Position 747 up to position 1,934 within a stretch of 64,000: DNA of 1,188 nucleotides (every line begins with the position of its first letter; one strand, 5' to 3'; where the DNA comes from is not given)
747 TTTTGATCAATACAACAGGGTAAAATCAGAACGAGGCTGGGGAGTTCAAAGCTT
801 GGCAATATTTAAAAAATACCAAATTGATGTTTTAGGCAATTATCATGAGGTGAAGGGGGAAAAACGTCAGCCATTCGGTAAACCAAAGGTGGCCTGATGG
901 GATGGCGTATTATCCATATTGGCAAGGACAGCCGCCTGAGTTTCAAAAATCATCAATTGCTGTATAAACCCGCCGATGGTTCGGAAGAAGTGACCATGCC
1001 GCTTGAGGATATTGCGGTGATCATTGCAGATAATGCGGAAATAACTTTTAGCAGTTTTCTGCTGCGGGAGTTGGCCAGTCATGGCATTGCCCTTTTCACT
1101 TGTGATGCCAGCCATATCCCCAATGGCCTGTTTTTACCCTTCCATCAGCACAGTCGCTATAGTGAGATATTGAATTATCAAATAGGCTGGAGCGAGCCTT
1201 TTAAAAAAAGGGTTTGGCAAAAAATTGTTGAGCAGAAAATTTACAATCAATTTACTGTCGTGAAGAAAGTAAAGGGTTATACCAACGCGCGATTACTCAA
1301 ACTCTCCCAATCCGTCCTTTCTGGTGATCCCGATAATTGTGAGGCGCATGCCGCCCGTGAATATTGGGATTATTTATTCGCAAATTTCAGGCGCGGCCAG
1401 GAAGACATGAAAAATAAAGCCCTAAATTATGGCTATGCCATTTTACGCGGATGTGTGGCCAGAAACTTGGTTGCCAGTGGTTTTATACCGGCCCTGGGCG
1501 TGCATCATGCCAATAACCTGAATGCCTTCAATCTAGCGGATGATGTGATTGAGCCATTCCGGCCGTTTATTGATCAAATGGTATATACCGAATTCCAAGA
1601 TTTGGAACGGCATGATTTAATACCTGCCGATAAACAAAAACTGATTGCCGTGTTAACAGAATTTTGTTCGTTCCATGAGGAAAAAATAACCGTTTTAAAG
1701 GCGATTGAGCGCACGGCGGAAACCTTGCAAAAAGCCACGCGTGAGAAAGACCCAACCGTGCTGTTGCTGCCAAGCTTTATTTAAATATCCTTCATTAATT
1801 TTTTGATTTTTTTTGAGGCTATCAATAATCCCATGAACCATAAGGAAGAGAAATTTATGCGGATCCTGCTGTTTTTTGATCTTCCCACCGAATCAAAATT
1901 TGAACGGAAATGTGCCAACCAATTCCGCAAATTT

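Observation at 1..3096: Type II-C CRISPR-Cas locus with Neisseria-like repeats carrying an embedded TATAAT, implying repeat-internal promoters and crRNA transcription toward cas2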

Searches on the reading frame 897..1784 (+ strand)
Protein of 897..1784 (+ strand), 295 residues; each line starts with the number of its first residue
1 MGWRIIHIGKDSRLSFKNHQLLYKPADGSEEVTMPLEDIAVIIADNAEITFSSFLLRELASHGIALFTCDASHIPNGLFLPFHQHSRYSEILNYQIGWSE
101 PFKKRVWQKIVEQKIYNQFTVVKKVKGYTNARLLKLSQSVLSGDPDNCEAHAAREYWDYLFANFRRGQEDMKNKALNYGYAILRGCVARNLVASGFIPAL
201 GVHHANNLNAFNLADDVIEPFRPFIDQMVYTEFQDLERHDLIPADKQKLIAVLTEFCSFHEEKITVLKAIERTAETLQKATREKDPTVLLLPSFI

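Call 4: search_protein_families(library=pfam, proteins=[window:897-1784:+], max_evalue=0.01)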
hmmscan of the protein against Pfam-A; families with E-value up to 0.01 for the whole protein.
window:897-1784:+ (295 aa): 1 family
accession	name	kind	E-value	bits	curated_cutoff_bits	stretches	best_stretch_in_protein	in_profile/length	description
PF01867.21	Cas_Cas1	-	2e-24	86.7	22.3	1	10-233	6-250/283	CRISPR associated protein Cas1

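Call 7: find_encoding_contigs(protein=window:897-1781:+, flank=10000, max_places=6)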
Protein window:897-1781:+ (295 aa): 8 contigs read that carry it; 6 places shown.
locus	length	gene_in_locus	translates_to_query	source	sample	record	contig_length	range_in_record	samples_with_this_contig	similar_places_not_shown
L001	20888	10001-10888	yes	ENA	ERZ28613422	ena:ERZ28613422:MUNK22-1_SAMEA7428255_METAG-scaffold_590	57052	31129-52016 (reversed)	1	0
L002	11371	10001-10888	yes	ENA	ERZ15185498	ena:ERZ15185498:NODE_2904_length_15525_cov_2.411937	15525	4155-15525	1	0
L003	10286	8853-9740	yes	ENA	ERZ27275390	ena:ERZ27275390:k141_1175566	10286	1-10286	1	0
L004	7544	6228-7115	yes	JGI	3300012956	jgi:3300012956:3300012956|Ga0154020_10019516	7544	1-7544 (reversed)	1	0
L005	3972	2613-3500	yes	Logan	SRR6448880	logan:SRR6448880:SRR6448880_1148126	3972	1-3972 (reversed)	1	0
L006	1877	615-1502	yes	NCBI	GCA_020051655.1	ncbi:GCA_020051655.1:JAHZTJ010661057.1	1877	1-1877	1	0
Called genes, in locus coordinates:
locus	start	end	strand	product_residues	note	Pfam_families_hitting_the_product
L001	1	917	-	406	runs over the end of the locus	PF00346:Complex1_49kDa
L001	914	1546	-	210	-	PF00329:Complex1_30kDa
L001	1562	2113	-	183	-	PF01058:Oxidored_q6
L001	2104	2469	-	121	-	PF00507:Oxidored_q4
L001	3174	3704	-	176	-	PF13302:Acetyltransf_3, PF00583:Acetyltransf_1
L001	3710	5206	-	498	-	PF00117:GATase, PF07722:Peptidase_C26 (weak), PF02540:NAD_synthase (faint), PF00958:GMP_synt_C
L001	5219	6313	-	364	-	PF00478:IMPDH, PF01070:FMN_dh, PF03060:NMO, PF00977:His_biosynth (faint)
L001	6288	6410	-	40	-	-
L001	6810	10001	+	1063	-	PF13395:HNH_4, PF18541:RuvC_III, PF22702:Cas9_RuvC, PF18541:RuvC_III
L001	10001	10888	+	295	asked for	PF01867:Cas_Cas1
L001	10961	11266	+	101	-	PF09827:CRISPR_Cas2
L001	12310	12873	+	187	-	PF01844:HNH, PF14279:HNH_5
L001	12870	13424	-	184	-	PF03232:COQ7, PF02915:Rubrerythrin (weak)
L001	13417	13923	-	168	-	PF02600:DsbB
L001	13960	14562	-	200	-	PF09335:VTT_dom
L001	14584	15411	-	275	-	PF01557:FAA_hydrolase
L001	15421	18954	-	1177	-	PF27156:RP005_N, PF07992:Pyr_redox_2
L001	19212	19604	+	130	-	PF00254:FKBP_C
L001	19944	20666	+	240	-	PF00072:Response_reg, PF00486:Trans_reg_C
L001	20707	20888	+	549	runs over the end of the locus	PF13755:Sensor_TM1, PF13756:Stimulus_sens_1, PF00512:HisKA, PF02518:HATPase_c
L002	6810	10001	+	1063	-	PF13395:HNH_4, PF18541:RuvC_III, PF22702:Cas9_RuvC, PF18541:RuvC_III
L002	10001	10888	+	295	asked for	PF01867:Cas_Cas1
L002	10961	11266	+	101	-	PF09827:CRISPR_Cas2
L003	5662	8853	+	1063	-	PF13395:HNH_4, PF18541:RuvC_III, PF22702:Cas9_RuvC, PF18541:RuvC_III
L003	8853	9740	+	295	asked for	PF01867:Cas_Cas1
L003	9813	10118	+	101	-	PF09827:CRISPR_Cas2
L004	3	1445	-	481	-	?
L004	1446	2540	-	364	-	PF00478:IMPDH, PF01070:FMN_dh, PF03060:NMO, PF00977:His_biosynth (faint)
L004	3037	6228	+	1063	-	PF13395:HNH_4, PF18541:RuvC_III, PF22702:Cas9_RuvC, PF18541:RuvC_III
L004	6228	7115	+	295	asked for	PF01867:Cas_Cas1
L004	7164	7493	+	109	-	PF09827:CRISPR_Cas2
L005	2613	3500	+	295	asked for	PF01867:Cas_Cas1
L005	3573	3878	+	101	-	PF09827:CRISPR_Cas2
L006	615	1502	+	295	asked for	PF01867:Cas_Cas1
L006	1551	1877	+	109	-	PF09827:CRISPR_Cas2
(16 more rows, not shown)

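Call 13: find_homologous_proteins(query=L001:6810-9998:+, max_evalue=1e-10)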
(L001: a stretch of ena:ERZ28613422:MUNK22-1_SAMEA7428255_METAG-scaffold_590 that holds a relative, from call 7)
Query L001:6810-9998:+ (1063 aa): 2219 proteins with E <= 1e-10 among 8000 candidates; the best 120 are listed.
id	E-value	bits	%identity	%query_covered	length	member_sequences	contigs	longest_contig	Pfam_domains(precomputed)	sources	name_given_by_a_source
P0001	0.0e+0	2132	89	100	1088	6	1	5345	PF22131.2,PF13395.13,PF22702.3,PF18541.8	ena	-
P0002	0.0e+0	1692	69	100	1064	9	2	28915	PF13395.13,PF18470.7,PF22702.3,PF18541.8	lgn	-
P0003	0.0e+0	1603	67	100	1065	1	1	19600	PF13395.13,PF22702.3,PF18541.8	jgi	jgi:CRISPR-associated endonuclease Csn1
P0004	0.0e+0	1573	66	100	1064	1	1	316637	PF13395.13,PF18470.7,PF22702.3,PF18541.8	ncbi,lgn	-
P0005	0.0e+0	1473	63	100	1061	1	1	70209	PF13395.13,PF18470.7,PF22702.3,PF18541.8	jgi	jgi:CRISPR-associated endonuclease Csn1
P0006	1.1e-248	846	44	99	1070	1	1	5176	PF13395.13,PF22702.3,PF18541.8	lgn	-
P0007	9.0e-221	754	41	99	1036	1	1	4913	PF13395.13,PF18470.7,PF22702.3,PF18541.8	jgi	jgi:CRISPR-associated endonuclease Csn1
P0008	3.4e-220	752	42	99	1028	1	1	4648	PF13395.13,PF22702.3,PF18541.8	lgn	-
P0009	2.8e-219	749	41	99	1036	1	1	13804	PF13395.13,PF18470.7,PF22702.3,PF18541.8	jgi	jgi:CRISPR-associated endonuclease Csn1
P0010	1.1e-213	730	41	99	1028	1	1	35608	PF13395.13,PF22702.3,PF18541.8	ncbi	-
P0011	3.4e-213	729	41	99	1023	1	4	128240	PF13395.13,PF18470.7,PF22702.3,PF18541.8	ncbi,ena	-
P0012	8.2e-213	728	39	99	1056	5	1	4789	PF13395.13,PF18470.7,PF22702.3,PF18541.8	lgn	-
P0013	2.4e-212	726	41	99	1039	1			PF13395.13,PF18470.7,PF22702.3,PF18541.8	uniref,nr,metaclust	uniref:CRISPR-associated endonuclease Cas9 n=1 Tax=Endomicrobium trichonymphae TaxID=1408204 RepID=A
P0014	1.8e-211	723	41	99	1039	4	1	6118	PF13395.13,PF18470.7,PF22702.3,PF18541.8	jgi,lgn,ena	-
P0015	2.3e-208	713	41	99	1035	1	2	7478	PF13395.13,PF22702.3,PF18541.8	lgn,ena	-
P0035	1.2e-195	671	37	100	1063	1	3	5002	PF13395.13,PF18470.7,PF22702.3,PF18541.8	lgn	-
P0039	6.2e-194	665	41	78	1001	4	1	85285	PF13395.13,PF18470.7,PF22702.3,PF18541.8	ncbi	-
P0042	6.0e-193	662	37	99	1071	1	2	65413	PF13395.13,PF18470.7,PF22702.3,PF18541.8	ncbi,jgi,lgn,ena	ncbi:MAG: type II CRISPR RNA-guided endonuclease Cas9 [Negativicutes bacterium]|jgi:CRISPR-associate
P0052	8.2e-190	651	37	98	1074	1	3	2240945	PF13395.13,PF18470.7,PF22702.3,PF18541.8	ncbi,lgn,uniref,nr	ncbi:type II CRISPR RNA-guided endonuclease Cas9 [Neisseria animalis]|uniref:CRISPR-associated endon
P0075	5.4e-186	639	38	78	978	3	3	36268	PF13395.13,PF18470.7,PF22702.3,PF18541.8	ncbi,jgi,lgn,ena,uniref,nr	ncbi:type II CRISPR RNA-guided endonuclease Cas9 [Sulfurimonas sp.]|jgi:CRISPR-associated endonuclea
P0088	3.5e-184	633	35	98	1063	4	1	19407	PF13395.13,PF18470.7,PF22702.3,PF18541.8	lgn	-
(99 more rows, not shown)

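Call 14: find_encoding_contigs(protein=P0002, flank=6000, max_places=2)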
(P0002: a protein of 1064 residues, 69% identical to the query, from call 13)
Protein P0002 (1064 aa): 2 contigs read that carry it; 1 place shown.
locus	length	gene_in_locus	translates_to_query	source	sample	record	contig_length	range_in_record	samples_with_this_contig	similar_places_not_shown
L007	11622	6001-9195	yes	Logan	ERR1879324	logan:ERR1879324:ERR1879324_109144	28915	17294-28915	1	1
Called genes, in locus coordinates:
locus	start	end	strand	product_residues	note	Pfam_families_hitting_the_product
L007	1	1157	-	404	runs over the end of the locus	PF00346:Complex1_49kDa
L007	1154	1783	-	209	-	PF00329:Complex1_30kDa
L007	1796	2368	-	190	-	PF01058:Oxidored_q6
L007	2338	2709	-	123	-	PF00507:Oxidored_q4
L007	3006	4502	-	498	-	PF00117:GATase, PF07722:Peptidase_C26, PF02540:NAD_synthase (faint), PF00958:GMP_synt_C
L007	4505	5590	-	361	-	PF00478:IMPDH, PF00977:His_biosynth (faint), PF03060:NMO, PF01070:FMN_dh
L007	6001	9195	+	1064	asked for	PF18470:Cas9_a (weak), PF13395:HNH_4, PF18541:RuvC_III, PF22702:Cas9_RuvC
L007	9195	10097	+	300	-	PF01867:Cas_Cas1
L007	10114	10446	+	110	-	PF09827:CRISPR_Cas2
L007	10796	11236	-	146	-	-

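Call 15: find_encoding_contigs(protein=P0003, flank=6000, max_places=2)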
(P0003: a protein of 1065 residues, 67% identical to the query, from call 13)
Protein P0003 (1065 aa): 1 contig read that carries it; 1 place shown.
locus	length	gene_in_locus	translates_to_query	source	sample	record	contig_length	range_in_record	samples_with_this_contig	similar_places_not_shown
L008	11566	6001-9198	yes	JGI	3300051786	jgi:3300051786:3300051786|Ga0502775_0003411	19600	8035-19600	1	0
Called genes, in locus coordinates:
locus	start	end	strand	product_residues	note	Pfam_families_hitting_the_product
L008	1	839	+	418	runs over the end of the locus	-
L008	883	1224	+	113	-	PF13473:Cupredoxin_1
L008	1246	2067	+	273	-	PF03239:FTR1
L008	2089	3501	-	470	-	PF10396:TrmE_N, PF12631:MnmE_helical, PF02421:FeoB_N, PF01926:MMR_HSR1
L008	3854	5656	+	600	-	-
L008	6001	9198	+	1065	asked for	PF13395:HNH_4, PF18541:RuvC_III, PF22702:Cas9_RuvC, PF18541:RuvC_III (weak)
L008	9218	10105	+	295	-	PF01867:Cas_Cas1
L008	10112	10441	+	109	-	PF09827:CRISPR_Cas2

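Call 16: find_encoding_contigs(protein=P0004, flank=6000, max_places=2)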
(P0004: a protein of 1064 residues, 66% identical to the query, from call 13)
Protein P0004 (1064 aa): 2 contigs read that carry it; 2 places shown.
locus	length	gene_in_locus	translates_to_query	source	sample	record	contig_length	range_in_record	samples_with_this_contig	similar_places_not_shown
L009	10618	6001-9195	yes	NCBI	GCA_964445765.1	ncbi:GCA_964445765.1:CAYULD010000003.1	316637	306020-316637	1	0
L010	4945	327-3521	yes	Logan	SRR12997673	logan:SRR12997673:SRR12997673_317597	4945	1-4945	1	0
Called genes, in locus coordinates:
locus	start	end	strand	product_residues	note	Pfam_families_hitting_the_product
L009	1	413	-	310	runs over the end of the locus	PF06258:Mito_fiss_Elm1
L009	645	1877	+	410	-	PF20172:DUF6538, PF00589:Phage_integrase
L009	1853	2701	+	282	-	-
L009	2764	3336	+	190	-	-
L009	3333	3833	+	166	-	PF09250:Prim-Pol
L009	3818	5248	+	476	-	PF08707:PriCT_2, PF13481:AAA_25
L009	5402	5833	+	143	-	PF18932:DUF5681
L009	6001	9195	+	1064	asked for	PF18470:Cas9_a (weak), PF13395:HNH_4, PF18541:RuvC_III, PF22702:Cas9_RuvC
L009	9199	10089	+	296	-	PF01867:Cas_Cas1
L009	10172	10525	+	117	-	PF09827:CRISPR_Cas2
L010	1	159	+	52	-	?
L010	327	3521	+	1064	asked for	PF18470:Cas9_a (weak), PF13395:HNH_4, PF18541:RuvC_III, PF22702:Cas9_RuvC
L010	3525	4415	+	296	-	PF01867:Cas_Cas1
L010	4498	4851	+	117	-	PF09827:CRISPR_Cas2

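Call 17: find_encoding_contigs(protein=P0005, flank=6000, max_places=2)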
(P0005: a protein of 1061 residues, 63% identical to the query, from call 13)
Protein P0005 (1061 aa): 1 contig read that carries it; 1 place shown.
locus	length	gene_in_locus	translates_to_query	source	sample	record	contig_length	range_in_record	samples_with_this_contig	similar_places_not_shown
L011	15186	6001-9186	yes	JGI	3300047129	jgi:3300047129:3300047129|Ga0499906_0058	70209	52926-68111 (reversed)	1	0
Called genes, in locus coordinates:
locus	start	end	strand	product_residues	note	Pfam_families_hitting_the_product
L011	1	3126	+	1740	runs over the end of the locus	?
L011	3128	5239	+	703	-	PF13450:NAD_binding_8 (weak)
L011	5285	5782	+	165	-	PF01661:Macro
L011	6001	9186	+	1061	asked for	PF18470:Cas9_a (weak), PF13395:HNH_4, PF18541:RuvC_III, PF22702:Cas9_RuvC, PF18541:RuvC_III (weak)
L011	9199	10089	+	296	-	PF01867:Cas_Cas1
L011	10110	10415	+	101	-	PF09827:CRISPR_Cas2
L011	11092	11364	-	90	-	-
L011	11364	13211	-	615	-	PF01565:FAD_binding_4, PF02913:FAD-oxidase_C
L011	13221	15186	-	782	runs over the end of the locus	PF07063:HGLS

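Call 18: find_encoding_contigs(protein=P0001, flank=6000, max_places=2)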
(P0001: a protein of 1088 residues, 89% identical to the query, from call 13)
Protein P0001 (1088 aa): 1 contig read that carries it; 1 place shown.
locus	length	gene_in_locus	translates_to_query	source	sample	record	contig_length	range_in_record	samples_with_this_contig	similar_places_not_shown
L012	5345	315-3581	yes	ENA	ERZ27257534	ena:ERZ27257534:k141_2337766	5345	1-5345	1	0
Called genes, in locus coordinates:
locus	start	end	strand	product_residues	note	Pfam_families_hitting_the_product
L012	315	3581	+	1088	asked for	PF13395:HNH_4, PF18541:RuvC_III, PF22702:Cas9_RuvC, PF18541:RuvC_III, PF22131:CjCas9_PI_CTD (faint)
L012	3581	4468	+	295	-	PF01867:Cas_Cas1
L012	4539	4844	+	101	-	PF09827:CRISPR_Cas2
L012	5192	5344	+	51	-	?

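Call 36: find_related_loci(query=A2, collection=genome_contigs, flank=6000)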
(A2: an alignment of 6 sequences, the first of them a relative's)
Query A2 (1063 aa) in genome_contigs; peptide patterns used: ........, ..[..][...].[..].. (x = any residue, [..] = any of these).
171 stretches matched a pattern; 3 encode a relative of the query (tblastn E <= 1e-3); 3 distinct loci.
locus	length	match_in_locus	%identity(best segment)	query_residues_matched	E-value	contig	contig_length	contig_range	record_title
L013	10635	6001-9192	70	1-1063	0e+0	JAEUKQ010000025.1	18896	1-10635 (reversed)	MAG: Alphaproteobacteria bacterium isolate new MAG-99 NODE_25_length_18896_cov_4.486104, whole genome shotgun sequence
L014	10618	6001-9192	66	1-1063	0e+0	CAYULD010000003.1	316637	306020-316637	MAG TPA_asm: uncultured Rickettsiales bacterium isolate SRP290908_co2_11 genome assembly, contig: NODE_20_length_316637_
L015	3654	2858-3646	67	1-266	3e-98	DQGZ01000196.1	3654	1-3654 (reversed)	MAG TPA_asm: Alphaproteobacteria bacterium isolate UBA8987 contig_43191, whole genome shotgun sequence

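Call 53: find_encoding_contigs(protein=P0052, flank=5000, max_places=1)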
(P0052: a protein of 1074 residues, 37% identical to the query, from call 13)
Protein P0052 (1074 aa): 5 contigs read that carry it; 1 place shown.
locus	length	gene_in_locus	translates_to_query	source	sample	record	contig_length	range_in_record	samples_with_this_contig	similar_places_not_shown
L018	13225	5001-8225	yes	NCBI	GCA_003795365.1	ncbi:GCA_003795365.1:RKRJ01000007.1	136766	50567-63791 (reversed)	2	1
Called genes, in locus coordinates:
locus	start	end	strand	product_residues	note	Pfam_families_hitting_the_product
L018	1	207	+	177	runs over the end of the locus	PF03352:Adenine_glyco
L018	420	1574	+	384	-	PF00083:Sugar_tr, PF07690:MFS_1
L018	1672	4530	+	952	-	PF02347:GDC-P, PF21478:GcvP2_C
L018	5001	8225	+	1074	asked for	PF18470:Cas9_a (faint), PF13395:HNH_4, PF18541:RuvC_III, PF22702:Cas9_RuvC, PF18541:RuvC_III (weak)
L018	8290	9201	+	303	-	PF01867:Cas_Cas1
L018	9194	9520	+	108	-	PF09827:CRISPR_Cas2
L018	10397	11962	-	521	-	PF00117:GATase, PF07722:Peptidase_C26, PF02540:NAD_synthase, PF00958:GMP_synt_C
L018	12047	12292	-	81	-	-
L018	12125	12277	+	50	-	-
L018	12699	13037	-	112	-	-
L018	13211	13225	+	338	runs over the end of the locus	PF02424:ApbE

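Call 54: find_encoding_contigs(protein=P0011, flank=5000, max_places=1)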
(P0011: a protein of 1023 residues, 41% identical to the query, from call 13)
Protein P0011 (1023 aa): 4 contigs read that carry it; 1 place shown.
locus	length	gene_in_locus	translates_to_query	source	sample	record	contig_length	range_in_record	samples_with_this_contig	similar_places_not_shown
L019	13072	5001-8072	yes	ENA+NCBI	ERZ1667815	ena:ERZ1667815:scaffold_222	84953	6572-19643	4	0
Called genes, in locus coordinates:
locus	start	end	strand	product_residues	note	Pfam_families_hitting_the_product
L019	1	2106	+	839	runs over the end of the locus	PF28530:DUF8426, PF20720:nSTAND3 (weak), PF07728:AAA_5, PF28529:McrB_lid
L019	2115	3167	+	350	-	PF10117:McrBC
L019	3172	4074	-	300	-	PF13495:Phage_int_SAM_4 (weak), PF02899:Phage_int_SAM_1, PF00589:Phage_integrase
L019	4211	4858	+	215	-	-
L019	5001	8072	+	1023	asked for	PF18470:Cas9_a (weak), PF13395:HNH_4, PF18541:RuvC_III, PF22702:Cas9_RuvC (weak)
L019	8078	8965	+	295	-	PF01867:Cas_Cas1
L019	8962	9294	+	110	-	PF09827:CRISPR_Cas2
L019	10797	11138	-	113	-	-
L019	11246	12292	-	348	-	-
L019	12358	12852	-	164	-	-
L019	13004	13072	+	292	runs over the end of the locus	PF13353:Fer4_12 (weak), PF04055:Radical_SAM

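Call 55: find_encoding_contigs(protein=P0042, flank=5000, max_places=1)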
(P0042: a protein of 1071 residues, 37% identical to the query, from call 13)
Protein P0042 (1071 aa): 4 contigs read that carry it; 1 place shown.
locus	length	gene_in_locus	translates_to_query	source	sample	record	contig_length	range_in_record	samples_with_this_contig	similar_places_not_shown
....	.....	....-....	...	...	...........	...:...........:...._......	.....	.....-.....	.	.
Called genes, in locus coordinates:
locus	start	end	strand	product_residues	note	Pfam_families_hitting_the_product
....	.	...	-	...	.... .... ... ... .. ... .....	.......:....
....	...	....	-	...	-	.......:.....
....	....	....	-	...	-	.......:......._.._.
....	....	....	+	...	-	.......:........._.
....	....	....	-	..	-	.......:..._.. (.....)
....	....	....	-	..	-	-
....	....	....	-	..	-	-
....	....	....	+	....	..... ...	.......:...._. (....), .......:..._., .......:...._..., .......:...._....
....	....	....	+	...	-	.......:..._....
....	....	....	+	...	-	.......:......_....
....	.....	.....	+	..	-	-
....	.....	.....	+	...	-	-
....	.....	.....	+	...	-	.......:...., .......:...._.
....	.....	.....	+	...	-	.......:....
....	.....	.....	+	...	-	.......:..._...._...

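Call 57: search_solved_structures(query=L001:6810-9998:+, max_evalue=0.00001)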
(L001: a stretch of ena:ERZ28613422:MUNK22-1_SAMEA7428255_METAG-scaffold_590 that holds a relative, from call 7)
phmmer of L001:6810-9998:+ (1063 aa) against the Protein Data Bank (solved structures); distinct sequences matched with E-value up to 0.00001: 47.
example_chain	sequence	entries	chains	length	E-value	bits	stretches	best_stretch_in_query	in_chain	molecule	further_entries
8ja0_A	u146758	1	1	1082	4.6e-196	657.1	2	3-799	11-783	CRISPR-associated endonuclease Cas9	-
6kc8_A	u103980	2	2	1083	4.7e-196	657.1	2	3-799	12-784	CRISPR-associated endonuclease Cas9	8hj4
6jdq_A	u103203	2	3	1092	4.8e-196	657.1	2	3-799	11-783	CRISPR-associated endonuclease Cas9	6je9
6jdv_A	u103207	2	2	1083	1e-194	652.7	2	3-799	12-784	CRISPR-associated endonuclease Cas9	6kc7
6je4_A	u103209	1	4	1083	1.2e-193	649.1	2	3-799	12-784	CRISPR-associated endonuclease Cas9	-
8jtj_A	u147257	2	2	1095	6.6e-185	620.2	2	4-801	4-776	CRISPR-associated endonuclease Cas9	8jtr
8uzb_A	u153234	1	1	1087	5.1e-184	617.3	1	4-1055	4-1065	CRISPR-associated endonuclease Cas9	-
8uza_A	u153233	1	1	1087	2.6e-183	614.9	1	4-1055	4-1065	CRISPR-associated endonuclease Cas9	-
8hnt_A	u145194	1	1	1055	3.7e-181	607.8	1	3-1056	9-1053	CRISPR-associated endonuclease Cas9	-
8hnw_A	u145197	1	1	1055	8e-180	603.4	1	3-1056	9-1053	CRISPR-associated endonuclease Cas9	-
8hnv_A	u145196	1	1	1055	9.4e-179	599.8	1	3-1056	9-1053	CRISPR-associated endonuclease Cas9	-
9ar4_A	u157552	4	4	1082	1.8e-177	595.6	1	1-1055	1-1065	CRISPR-associated endonuclease Cas9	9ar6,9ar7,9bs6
6je3_A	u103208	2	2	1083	1.8e-174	585.7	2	3-799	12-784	CRISPR-associated endonuclease Cas9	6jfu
21dz_A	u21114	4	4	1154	4e-163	548.1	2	5-765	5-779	CRISPR-associated endonuclease Cas9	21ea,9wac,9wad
8x5v_A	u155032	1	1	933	3.4e-130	439.1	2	4-526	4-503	BlCas9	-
5x2g_A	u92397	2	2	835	8.2e-87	295.5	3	1-527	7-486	CRISPR-associated endonuclease Cas9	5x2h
8zcy_A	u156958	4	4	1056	7.1e-56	193.1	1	4-1055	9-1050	CRISPR-associated endonuclease Cas9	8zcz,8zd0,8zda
9mb7_A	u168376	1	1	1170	1.2e-55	192.3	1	4-1055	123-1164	Ubiquitin-like protein SMT3,CRISPR-associated endonuclease Cas9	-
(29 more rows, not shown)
